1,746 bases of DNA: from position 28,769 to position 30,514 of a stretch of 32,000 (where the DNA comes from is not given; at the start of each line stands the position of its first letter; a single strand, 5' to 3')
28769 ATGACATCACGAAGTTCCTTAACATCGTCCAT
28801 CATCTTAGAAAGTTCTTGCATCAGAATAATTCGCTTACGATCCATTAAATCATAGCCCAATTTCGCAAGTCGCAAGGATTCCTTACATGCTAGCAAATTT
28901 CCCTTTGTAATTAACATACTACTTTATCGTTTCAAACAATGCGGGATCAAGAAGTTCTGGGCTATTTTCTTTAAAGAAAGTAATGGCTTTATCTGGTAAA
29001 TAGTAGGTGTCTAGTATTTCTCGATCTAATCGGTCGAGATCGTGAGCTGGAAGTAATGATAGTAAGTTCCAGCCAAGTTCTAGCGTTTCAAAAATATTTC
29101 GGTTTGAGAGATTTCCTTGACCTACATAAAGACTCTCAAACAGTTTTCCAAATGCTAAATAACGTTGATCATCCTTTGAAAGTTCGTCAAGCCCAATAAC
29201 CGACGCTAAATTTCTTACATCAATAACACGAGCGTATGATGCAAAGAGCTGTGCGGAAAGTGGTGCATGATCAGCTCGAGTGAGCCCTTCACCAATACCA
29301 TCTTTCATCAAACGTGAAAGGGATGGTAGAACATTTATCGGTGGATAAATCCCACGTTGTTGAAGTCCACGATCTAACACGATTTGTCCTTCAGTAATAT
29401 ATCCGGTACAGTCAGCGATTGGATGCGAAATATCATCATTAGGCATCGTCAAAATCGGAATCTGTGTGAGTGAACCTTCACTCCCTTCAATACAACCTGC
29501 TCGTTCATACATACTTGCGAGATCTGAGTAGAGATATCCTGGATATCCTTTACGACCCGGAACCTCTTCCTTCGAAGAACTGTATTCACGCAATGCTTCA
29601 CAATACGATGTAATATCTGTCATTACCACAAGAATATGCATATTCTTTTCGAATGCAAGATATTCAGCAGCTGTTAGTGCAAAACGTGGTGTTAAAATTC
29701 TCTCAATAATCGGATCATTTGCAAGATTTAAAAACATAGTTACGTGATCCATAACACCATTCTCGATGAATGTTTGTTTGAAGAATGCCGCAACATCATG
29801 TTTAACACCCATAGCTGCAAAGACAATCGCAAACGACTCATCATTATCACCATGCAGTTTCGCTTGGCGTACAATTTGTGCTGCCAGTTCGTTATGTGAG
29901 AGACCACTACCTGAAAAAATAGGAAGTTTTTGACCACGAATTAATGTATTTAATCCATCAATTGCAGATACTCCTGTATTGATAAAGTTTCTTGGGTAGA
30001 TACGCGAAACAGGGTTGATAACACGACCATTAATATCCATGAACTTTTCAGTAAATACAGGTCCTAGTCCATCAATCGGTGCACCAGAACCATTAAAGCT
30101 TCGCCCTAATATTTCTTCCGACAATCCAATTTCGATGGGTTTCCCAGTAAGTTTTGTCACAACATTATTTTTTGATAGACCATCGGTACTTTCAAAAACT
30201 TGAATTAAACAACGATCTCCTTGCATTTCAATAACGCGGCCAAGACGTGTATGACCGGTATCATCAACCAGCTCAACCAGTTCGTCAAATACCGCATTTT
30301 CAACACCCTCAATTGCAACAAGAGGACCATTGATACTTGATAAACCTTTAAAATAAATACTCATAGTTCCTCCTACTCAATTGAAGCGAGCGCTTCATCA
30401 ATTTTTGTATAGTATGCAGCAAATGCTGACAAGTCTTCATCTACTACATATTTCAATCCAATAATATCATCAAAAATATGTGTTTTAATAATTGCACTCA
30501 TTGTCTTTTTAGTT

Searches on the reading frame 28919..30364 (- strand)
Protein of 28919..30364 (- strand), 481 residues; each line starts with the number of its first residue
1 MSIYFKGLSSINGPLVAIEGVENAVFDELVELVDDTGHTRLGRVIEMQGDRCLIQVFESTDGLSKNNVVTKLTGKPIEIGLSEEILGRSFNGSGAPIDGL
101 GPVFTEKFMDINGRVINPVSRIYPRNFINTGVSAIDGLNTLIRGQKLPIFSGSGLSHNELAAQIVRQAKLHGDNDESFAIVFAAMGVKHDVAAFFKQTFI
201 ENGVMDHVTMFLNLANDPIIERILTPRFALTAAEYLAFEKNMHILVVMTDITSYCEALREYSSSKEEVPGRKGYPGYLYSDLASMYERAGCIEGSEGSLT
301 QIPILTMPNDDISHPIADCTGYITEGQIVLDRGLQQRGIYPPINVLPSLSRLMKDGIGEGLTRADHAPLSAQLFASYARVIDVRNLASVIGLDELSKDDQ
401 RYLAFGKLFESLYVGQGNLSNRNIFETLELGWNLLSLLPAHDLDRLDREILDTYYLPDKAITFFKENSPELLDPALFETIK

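Call 93: search_protein_families(library=pfam, proteins=[window:28919-30364:-], max_evalue=0.0001)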
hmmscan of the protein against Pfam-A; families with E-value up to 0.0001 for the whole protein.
window:28919-30364:- (481 aa): 3 families
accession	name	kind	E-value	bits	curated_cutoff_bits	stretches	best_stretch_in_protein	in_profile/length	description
PF00006.31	ATP-synt_ab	-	6.3e-77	258.4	29.5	1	131-350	1-213/213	ATP synthase alpha/beta family, nucleotide-binding domain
PF22919.1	ATP-synt_VA_C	-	3e-26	91.8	24.7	1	355-455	1-101/101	C-terminal domain of V and A type ATP synthase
PF02874.29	ATP-synt_ab_N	-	2e-11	44.7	20.9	1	9-70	2-66/69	ATP synthase alpha/beta family, beta-barrel domain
